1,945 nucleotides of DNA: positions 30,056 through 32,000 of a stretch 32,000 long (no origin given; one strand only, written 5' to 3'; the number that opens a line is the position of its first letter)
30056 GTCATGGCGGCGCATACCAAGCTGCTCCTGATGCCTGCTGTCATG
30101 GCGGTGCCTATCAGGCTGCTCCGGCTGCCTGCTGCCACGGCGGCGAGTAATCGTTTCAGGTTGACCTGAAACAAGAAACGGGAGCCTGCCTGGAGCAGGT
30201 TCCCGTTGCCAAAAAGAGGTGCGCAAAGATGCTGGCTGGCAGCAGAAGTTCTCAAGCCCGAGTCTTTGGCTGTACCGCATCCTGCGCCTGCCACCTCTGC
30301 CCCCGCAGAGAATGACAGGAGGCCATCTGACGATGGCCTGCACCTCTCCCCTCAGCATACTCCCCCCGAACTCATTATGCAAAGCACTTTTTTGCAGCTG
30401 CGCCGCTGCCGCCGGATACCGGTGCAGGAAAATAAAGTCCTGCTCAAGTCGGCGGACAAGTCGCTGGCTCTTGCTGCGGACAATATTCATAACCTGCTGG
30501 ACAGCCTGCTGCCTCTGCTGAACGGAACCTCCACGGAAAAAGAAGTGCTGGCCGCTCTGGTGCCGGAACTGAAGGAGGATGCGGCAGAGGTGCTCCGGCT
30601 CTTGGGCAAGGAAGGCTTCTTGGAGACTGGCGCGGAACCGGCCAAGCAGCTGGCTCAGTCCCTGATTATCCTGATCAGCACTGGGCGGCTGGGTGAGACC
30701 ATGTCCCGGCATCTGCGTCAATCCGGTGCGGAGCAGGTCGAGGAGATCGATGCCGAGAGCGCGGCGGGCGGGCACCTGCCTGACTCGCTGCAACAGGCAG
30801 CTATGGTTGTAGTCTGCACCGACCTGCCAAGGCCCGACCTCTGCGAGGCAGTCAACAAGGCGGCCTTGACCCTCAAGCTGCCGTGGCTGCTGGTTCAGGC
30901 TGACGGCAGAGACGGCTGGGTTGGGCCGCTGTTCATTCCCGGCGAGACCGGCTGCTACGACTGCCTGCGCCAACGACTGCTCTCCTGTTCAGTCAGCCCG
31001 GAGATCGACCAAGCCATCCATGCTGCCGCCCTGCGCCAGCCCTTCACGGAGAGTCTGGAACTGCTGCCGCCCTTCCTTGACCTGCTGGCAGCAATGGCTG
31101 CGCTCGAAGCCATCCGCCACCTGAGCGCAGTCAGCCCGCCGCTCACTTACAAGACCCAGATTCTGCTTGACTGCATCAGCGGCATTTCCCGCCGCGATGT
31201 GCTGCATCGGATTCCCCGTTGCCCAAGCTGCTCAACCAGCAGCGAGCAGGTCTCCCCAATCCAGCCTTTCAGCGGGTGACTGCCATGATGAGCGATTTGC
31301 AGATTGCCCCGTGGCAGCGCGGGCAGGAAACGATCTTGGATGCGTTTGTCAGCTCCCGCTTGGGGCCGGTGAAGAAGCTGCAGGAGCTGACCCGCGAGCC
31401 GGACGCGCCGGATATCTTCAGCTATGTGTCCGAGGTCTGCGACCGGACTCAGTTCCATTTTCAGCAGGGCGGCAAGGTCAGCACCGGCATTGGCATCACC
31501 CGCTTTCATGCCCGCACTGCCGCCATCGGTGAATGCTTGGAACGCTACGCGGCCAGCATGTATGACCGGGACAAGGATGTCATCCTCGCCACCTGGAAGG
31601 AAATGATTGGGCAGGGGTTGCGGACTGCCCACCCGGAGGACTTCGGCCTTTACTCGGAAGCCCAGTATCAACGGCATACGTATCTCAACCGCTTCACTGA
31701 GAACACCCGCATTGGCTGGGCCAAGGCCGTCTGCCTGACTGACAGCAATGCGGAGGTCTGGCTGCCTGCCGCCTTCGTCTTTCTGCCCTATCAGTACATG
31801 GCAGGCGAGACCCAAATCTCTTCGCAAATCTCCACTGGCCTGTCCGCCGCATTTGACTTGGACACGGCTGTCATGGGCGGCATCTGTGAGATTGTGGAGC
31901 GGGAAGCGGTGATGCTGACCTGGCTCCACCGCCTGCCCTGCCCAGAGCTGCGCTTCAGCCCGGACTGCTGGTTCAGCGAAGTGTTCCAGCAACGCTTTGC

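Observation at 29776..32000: Candidate undescribed RiPP system: multi-cassette CCHGG precursor + E1-like/RRE protein + YcaO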

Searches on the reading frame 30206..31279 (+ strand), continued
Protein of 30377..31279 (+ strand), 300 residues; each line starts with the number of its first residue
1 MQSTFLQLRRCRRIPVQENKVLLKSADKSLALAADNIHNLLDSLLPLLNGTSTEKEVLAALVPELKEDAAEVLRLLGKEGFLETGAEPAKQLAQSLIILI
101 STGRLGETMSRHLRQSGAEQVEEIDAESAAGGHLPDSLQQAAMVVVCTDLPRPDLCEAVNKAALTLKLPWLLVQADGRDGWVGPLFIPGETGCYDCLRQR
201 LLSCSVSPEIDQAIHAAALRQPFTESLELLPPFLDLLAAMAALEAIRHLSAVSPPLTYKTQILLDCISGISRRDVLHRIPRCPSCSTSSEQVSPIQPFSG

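Call 55: find_encoding_contigs(protein=P0007, flank=10000, max_places=2)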
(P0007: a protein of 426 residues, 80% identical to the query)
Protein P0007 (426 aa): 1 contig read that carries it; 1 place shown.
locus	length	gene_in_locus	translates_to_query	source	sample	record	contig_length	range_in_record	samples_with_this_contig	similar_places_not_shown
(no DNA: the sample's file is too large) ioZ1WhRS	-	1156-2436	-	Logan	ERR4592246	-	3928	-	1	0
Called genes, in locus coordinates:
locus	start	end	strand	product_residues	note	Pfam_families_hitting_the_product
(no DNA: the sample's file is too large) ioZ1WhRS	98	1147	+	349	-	PF00899:ThiF (faint)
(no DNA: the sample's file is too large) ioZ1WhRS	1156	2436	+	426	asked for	PF02624:YcaO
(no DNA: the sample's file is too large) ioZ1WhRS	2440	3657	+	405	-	PF05977:MFS_3, PF07690:MFS_1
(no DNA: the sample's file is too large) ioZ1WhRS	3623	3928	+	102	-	?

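Call 58: search_solved_structures(query=L021:14110-15558:+, max_evalue=0.00001)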
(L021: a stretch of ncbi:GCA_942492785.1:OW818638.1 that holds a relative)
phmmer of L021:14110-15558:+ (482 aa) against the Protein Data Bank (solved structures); distinct sequences matched with E-value up to 0.00001: 57.
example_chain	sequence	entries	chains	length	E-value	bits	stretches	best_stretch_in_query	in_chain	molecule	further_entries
5u4o_A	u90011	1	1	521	1.1e-30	110.3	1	45-459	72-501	ABC transporter substrate-binding protein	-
3t66_A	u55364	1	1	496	3.4e-26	95.5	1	34-287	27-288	Nickel ABC transporter (Nickel-binding protein)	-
1uqw_A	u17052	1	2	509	1.7e-25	93.1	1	14-449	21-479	PUTATIVE BINDING PROTEIN YLIB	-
2noo_A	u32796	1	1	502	7.9e-23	84.4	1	46-462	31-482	Nickel-binding periplasmic protein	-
4wed_A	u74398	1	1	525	4.6e-22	81.8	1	21-365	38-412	ABC transporter, periplasmic solute-binding protein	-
1zlq_A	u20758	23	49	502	5.6e-22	81.5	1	46-313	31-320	Nickel-binding periplasmic protein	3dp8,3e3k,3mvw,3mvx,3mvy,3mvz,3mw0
3mzb_A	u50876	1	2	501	5.9e-22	81.5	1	46-313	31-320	Nickel-binding periplasmic protein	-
8spm_A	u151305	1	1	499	6.4e-22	81.4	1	46-313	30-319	Nickel ABC transporter, nickel/metallophore periplasmic binding protein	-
3qim_A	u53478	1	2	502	9.7e-22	80.8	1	46-313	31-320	Nickel-binding periplasmic protein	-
9t0v_A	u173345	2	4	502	1.1e-21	80.6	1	46-313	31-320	Nickel-binding periplasmic protein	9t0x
1uiu_A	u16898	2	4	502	1.2e-21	80.5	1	46-313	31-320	Nickel-binding periplasmic protein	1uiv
1dpp_A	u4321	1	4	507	6.7e-20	74.7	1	154-313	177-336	DIPEPTIDE BINDING PROTEIN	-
8z1z_F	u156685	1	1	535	6.8e-20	74.7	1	154-314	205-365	Dipeptide-binding protein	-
8z1y_F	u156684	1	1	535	7.2e-20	74.6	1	154-313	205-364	Dipeptide-binding protein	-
9pl3_A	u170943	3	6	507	8.3e-20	74.4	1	148-312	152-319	Peptide ABC transporter, peptide-binding protein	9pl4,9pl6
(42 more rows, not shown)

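Call 59: find_encoding_contigs(protein=P0016, flank=8000, max_places=2)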
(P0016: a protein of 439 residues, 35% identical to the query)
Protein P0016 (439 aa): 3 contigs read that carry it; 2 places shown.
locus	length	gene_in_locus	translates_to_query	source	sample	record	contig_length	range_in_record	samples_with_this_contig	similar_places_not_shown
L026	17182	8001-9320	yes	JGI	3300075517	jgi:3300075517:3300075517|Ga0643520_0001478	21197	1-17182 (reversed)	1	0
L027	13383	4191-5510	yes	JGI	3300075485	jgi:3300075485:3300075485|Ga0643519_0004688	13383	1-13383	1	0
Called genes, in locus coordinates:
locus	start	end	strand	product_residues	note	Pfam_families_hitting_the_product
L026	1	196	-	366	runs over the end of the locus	PF14028:Lant_dehydr_C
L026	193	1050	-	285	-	PF14028:Lant_dehydr_C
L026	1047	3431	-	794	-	-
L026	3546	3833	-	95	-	PF19409:Thiopep_pre (weak)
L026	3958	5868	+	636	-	PF00664:ABC_membrane, PF00005:ABC_tran, PF13304:AAA_21 (faint)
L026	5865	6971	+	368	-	PF22767:ThcOx, PF00881:Nitroreductase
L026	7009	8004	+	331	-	-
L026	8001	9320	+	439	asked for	PF02624:YcaO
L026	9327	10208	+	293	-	PF00881:Nitroreductase (weak)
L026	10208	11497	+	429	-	-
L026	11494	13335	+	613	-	PF02624:YcaO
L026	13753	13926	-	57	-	PF19409:Thiopep_pre (weak)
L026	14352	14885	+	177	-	PF00665:rve (faint)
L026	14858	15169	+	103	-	-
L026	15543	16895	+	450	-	PF02321:OEP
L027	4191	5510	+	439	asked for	PF02624:YcaO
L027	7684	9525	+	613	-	PF02624:YcaO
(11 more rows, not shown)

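Call 60: find_homologous_proteins(query=window:30377-31279:+, max_evalue=1e-10)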
Query window:30377-31279:+ (300 aa): 15 proteins with E <= 1e-10 among 8000 candidates.
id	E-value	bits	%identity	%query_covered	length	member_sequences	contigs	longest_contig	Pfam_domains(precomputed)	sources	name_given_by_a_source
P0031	8.0e-191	651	100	100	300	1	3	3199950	PF00899.28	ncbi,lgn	ncbi:Bacteriocin biosynthesis cyclodehydratase domain-containing protein [Candidatus Electronema hal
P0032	3.1e-142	491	75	100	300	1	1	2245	PF00899.28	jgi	jgi:bacteriocin biosynthesis cyclodehydratase domain-containing protein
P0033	9.4e-142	490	76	100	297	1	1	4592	PF00899.28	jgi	jgi:bacteriocin biosynthesis cyclodehydratase domain-containing protein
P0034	1.8e-134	466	72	100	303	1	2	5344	PF00899.28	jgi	jgi:ribosomal protein S12 methylthiotransferase accessory factor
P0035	7.0e-128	444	69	100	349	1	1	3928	PF00899.28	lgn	-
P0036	3.7e-123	429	66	100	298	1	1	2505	PF00899.28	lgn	-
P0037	3.3e-122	426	66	100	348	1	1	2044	PF00899.28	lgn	-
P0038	3.5e-122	426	67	100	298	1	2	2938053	PF00899.28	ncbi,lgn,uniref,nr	ncbi:MAG: bacteriocin biosynthesis cyclodehydratase domain-containing protein [Candidatus Electronem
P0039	4.9e-119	415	65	100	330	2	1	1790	PF00899.28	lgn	-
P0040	2.6e-116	406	62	100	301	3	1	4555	PF00899.28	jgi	jgi:ribosomal protein S12 methylthiotransferase accessory factor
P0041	1.5e-115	404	64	100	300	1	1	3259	PF00899.28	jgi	-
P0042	1.2e-99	352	54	100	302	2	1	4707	PF00899.28,PF01488.27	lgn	-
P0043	2.9e-96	341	54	100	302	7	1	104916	PF00899.28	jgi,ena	jgi:ribosomal protein S12 methylthiotransferase accessory factor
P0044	4.8e-80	287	54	85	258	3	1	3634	PF00899.28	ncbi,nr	ncbi:MAG: hypothetical protein D3907_11360 [Candidatus Electrothrix sp. AUS3]|nr:hypothetical protei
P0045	4.2e-13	68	24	89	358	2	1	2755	PF00899.28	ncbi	ncbi:MAG: TOMM precursor leader peptide-binding protein, partial [Bacillota bacterium]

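Call 72: predict_structure(alignment_id=A3)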
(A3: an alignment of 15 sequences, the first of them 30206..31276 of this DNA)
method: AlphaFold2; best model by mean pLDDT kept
length: 357 residues; sequences in the alignment: 15
mean_pLDDT: 60.9   pTM: 0.48
mean pLDDT of the five models: 60.9, 54.4, 52.9, 51.8, 44.5
residues with pLDDT >= 90: 33; 70-90: 125; 50-70: 55; < 50: 144
segments of 3 or more residues with pLDDT < 50: 1-60, 241-264, 274-288, 309-317, 326-341, 343-357
pLDDT, mean of each block of 10 residues (from residue 1): 33 34 30 31 27 30 69 80 70 88 81 90 91 82 65 89 88 89 77 86 80 73 75 61 39 43 47 41 44 79 66 51 51 36 37 27
secondary structure, 60 per line:
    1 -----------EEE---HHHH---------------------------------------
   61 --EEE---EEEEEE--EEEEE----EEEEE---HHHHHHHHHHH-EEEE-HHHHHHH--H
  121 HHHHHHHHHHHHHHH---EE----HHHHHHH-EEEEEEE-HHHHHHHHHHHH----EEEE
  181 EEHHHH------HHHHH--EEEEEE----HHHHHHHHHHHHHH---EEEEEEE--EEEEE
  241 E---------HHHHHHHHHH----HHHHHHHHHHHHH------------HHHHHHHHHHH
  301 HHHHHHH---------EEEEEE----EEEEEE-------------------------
elements in order: E12-14 H18-21 E63-65 E69-74 E77-81 E86-90 H94-104 E106-109 H111-117 H120-135 H145-151 E153-159 H161-172 E177-182 H183-186 H193-197 E200-205 H210-223 E227-233 E236-241 H251-260 H265-277 H290-307 E317-322 E327-332

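Call 76: fold_search(model_id=the predicted structure, library=pdb)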
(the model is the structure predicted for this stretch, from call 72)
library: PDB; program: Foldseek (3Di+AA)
matches with E <= 10: 1644; with E <= 0.001: 104
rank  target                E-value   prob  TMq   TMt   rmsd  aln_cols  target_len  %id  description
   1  4v1v_B                3.4e-16  1.00  0.39  0.22   9.3       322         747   24  Heterocyclase in complex with substrate and Cofactor (released 2015-01-14)
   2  4bs9                  3.6e-16  1.00  0.40  0.23   9.7       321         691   26  Structure of the heterocyclase TruD (released 2013-11-06)
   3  4v1v_A                5.7e-16  1.00  0.40  0.22   9.0       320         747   24  Heterocyclase in complex with substrate and Cofactor (released 2015-01-14)
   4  4v1t_B                1.8e-15  1.00  0.41  0.23   8.6       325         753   26  Heterocyclase in complex with substrate and Cofactor (released 2015-01-14)
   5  4v1t_A                3.2e-15  1.00  0.40  0.22   9.1       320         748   25  Heterocyclase in complex with substrate and Cofactor (released 2015-01-14)
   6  4v1u_B                4.8e-15  1.00  0.39  0.22   9.3       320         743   24  Heterocyclase in complex with substrate and Cofactor (released 2015-01-14)
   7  4v1u_A                1.5e-14  1.00  0.40  0.22   9.1       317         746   24  Heterocyclase in complex with substrate and Cofactor (released 2015-01-14)
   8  3h5a_A                1.4e-11  1.00  0.42  0.42   8.4       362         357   18  Crystal structure of E. coli MccB (released 2009-06-16)
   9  3h9j_D                2.4e-11  1.00  0.39  0.42   9.3       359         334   17  Crystal structure of E. coli MccB + AMPCPP + SeMeT MccA (released 2009-06-16)
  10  6gri_2                3.7e-11  1.00  0.37  0.47   8.4       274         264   14  E. coli Microcin synthetase McbBCD complex (released 2019-01-30)
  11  3h9q_C                4.7e-11  1.00  0.41  0.42   8.6       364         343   17  Crystal structure of E. coli MccB + SeMet MccA (released 2009-06-16)
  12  3h5r_C                4.7e-11  1.00  0.37  0.38   9.3       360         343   18  Crystal structure of E. coli MccB + Succinimide (released 2009-06-16)
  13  3h9g_C                5.2e-11  1.00  0.40  0.42   9.1       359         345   18  Crystal structure of E. coli MccB + MccA-N7isoASN (released 2009-06-16)
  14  3h9q_D                5.2e-11  1.00  0.38  0.41   9.4       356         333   17  Crystal structure of E. coli MccB + SeMet MccA (released 2009-06-16)
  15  3h5r_D                6.3e-11  1.00  0.39  0.41   9.2       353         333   17  Crystal structure of E. coli MccB + Succinimide (released 2009-06-16)
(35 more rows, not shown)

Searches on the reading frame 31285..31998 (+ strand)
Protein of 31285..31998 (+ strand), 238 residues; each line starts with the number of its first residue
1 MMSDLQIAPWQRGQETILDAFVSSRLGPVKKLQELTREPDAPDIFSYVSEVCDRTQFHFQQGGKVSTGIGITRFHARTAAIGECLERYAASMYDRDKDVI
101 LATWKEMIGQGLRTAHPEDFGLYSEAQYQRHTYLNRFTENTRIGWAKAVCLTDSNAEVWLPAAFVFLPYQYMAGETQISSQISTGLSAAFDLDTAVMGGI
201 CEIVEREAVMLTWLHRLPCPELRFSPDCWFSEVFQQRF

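Call 4: search_protein_families(library=pfam, proteins=[window:31285-31998:+], max_evalue=0.01)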
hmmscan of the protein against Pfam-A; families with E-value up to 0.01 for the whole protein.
window:31285-31998:+ (238 aa): 1 family
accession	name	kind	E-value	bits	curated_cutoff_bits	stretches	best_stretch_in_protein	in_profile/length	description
PF02624.21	YcaO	-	3.1e-35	122.5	25.7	1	68-233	2-166/325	YcaO cyclodehydratase, ATP-ad Mg2+-binding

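Call 5: search_protein_families(library=ncbifam, proteins=[window:31285-31998:+], max_evalue=0.01)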
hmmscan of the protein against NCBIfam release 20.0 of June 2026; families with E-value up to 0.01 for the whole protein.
window:31285-31998:+ (238 aa): 3 families
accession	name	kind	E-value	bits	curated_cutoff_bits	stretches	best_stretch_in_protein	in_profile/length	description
TIGR03604.1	TOMM_cyclo_SagD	subfamily_domain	1.2e-38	133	219.25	1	68-232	1-163/377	thiazole/oxazole-forming peptide maturase, SagD family component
TIGR03266.1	methan_mark_1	equivalog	8.5e-16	57.9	365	1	63-223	52-193/376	YcaO-related McrA-glycine thioamidation protein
TIGR00702.1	TIGR00702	domain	1.1e-13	51.1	75.65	1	65-218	50-190/377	YcaO-type kinase domain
